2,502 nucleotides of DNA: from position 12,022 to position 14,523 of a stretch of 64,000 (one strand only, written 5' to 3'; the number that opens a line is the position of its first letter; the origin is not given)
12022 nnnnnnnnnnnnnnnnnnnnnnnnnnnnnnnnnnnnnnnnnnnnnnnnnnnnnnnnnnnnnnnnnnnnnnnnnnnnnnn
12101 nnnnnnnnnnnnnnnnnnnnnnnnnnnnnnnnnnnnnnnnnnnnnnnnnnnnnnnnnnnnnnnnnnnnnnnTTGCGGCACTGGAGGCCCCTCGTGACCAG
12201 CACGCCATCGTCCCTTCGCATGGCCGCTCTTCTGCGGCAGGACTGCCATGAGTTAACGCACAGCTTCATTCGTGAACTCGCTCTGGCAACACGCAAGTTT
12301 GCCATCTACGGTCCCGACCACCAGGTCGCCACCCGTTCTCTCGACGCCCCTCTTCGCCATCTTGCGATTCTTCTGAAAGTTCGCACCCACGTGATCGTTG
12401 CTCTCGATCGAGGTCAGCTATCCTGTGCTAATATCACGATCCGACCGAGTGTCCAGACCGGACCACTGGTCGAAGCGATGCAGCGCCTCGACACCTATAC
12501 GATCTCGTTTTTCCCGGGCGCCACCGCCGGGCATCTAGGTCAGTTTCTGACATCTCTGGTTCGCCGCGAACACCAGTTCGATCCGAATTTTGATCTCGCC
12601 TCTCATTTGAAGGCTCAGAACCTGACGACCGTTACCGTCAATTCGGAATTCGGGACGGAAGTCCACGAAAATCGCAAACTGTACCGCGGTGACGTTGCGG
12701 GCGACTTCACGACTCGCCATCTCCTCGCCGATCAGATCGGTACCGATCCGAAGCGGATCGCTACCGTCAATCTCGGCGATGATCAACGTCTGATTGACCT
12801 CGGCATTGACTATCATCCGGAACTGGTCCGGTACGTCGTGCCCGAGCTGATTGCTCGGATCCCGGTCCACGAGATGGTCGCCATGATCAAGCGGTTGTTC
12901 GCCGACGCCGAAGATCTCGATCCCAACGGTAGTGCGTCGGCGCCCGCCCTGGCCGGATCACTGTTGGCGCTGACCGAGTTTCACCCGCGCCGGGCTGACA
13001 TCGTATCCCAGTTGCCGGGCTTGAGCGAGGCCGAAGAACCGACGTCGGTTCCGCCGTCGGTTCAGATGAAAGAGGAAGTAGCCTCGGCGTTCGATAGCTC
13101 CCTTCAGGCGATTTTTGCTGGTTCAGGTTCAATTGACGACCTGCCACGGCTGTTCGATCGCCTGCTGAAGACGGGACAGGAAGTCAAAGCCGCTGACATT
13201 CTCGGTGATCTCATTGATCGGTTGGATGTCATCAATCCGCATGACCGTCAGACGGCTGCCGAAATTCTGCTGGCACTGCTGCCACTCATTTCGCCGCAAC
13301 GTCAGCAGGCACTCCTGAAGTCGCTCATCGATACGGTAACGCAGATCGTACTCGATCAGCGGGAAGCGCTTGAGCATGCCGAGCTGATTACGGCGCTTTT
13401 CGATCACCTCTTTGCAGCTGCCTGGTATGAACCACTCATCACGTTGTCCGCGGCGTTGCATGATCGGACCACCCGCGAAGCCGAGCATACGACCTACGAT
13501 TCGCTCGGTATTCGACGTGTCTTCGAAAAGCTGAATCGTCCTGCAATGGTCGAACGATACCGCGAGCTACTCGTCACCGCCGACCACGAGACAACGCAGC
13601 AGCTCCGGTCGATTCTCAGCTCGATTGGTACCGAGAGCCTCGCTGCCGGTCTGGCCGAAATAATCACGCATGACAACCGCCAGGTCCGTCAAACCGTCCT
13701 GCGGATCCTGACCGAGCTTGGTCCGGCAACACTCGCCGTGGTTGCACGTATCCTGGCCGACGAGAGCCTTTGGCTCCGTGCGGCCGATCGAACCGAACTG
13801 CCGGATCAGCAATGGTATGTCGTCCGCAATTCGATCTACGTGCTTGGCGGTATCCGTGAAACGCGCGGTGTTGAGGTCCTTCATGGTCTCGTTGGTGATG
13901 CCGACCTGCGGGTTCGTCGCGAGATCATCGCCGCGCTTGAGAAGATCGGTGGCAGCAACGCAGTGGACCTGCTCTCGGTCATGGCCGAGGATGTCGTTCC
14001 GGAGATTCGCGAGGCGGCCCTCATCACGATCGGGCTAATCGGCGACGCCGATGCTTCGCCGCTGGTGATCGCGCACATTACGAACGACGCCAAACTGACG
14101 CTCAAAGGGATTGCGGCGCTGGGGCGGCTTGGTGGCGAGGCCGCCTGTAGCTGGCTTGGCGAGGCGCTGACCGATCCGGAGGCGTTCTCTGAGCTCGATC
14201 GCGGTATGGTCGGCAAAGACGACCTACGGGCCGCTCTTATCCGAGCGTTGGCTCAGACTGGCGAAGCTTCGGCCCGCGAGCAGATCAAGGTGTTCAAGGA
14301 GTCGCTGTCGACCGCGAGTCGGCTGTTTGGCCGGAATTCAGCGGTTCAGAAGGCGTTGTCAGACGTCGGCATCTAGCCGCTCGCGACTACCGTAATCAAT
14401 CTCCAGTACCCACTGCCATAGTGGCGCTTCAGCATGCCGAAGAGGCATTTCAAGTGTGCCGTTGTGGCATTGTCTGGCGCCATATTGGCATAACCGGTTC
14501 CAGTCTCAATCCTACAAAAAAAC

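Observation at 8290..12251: Omp85-type barrel fused to a zincin motif and TolB-like propeller instead of POTRA domains, translationally coupled to a BamB-like lipoprotein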

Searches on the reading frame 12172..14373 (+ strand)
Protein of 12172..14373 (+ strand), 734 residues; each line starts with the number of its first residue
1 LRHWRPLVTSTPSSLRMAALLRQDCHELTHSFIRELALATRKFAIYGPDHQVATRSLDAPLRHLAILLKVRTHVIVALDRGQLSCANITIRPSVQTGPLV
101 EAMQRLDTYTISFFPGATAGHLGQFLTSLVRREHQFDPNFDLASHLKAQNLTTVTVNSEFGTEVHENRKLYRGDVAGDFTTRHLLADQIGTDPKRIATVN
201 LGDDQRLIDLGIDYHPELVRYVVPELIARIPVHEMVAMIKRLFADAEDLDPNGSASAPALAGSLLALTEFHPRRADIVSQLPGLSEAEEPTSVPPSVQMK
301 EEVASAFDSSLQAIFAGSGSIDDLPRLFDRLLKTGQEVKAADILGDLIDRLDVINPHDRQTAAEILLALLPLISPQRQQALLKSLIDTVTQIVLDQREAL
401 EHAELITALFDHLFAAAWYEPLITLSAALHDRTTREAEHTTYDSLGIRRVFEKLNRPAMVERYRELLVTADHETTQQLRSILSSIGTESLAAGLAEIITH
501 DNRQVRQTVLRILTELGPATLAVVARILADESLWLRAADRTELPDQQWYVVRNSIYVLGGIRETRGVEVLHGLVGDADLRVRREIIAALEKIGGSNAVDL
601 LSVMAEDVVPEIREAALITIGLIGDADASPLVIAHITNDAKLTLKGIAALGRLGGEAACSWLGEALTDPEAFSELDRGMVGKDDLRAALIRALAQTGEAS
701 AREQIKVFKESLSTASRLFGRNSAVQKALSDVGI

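Call 3: search_protein_families(library=pfam, proteins=[window:12172-14373:+], max_evalue=1)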
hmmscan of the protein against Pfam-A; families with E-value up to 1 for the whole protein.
window:12172-14373:+ (734 aa): 3 families
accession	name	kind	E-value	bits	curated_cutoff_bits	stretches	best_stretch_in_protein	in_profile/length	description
PF13646.12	HEAT_2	-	6.8e-20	71.6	27.7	3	544-617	10-84/88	HEAT repeats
PF03130.22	HEAT_PBS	-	2.9e-06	27.7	20.9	0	581-601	1-21/27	PBS lyase HEAT-like repeat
PF02985.28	HEAT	-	8.7e-05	22.9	23.5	0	599-623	3-27/31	HEAT repeat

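Call 4: search_protein_families(library=ncbifam, proteins=[window:12172-14373:+], max_evalue=1)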
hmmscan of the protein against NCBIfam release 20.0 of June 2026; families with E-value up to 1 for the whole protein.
window:12172-14373:+ (734 aa): 2 families
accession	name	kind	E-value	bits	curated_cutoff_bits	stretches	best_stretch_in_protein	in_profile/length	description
NF045915.1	PhycobilmeDegNblB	equivalog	4.3e-10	39.5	300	1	549-616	145-212/214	phycobilisome degradation protein NblB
NF010374.0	PRK13800.1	equivalog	0.0075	14.5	1196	1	572-671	750-853/898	fumarate reductase/succinate dehydrogenase flavoprotein subunit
